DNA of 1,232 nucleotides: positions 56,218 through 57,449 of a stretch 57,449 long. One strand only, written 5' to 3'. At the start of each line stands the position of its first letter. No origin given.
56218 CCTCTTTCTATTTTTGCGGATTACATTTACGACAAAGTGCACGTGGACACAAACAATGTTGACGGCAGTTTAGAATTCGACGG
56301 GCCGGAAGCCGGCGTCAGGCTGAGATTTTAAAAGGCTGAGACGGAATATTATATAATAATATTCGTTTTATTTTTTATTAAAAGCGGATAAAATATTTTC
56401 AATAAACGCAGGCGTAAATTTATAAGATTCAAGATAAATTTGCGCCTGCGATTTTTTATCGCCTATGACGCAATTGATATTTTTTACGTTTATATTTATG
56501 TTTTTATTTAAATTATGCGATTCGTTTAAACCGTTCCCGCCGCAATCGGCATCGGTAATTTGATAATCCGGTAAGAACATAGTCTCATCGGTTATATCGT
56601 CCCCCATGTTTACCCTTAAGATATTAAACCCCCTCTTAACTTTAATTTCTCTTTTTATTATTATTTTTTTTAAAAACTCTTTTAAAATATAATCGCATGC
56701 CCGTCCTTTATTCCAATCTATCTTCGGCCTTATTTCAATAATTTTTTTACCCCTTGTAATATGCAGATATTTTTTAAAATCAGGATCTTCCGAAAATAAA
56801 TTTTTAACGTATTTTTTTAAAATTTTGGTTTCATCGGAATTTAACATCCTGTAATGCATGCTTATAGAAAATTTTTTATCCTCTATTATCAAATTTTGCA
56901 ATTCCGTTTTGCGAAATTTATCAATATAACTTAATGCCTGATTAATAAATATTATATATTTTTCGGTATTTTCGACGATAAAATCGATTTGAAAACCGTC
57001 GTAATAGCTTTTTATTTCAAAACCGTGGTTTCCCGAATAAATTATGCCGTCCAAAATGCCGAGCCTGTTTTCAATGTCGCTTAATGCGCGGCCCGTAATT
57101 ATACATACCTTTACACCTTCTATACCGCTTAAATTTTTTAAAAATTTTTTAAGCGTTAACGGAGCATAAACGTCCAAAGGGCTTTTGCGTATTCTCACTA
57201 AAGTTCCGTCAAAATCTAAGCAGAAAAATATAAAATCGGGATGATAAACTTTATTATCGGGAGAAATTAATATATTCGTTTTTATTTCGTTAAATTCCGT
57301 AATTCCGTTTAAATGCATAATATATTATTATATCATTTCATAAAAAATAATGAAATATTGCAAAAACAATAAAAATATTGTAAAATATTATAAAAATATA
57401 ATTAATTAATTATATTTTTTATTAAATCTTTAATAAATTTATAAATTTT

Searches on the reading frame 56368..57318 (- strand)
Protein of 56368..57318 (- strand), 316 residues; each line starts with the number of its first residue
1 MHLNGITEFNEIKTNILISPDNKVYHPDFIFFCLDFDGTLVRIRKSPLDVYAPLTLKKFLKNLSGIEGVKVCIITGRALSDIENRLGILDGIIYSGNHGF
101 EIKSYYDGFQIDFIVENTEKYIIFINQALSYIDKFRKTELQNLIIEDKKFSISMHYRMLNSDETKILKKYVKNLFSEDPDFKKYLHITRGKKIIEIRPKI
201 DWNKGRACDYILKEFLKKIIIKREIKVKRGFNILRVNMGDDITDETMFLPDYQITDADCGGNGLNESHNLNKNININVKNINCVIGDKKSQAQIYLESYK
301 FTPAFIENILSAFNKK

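Call 44: search_protein_families(library=pfam, max_evalue=0.000001, proteins=[window:56368-57318:-])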
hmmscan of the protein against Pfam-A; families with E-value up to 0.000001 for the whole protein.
window:56368-57318:- (316 aa): 1 family
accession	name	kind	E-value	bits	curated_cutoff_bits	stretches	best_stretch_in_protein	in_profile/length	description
PF02358.22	Trehalose_PPase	-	2.9e-28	99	27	1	33-248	1-200/235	Trehalose-phosphatase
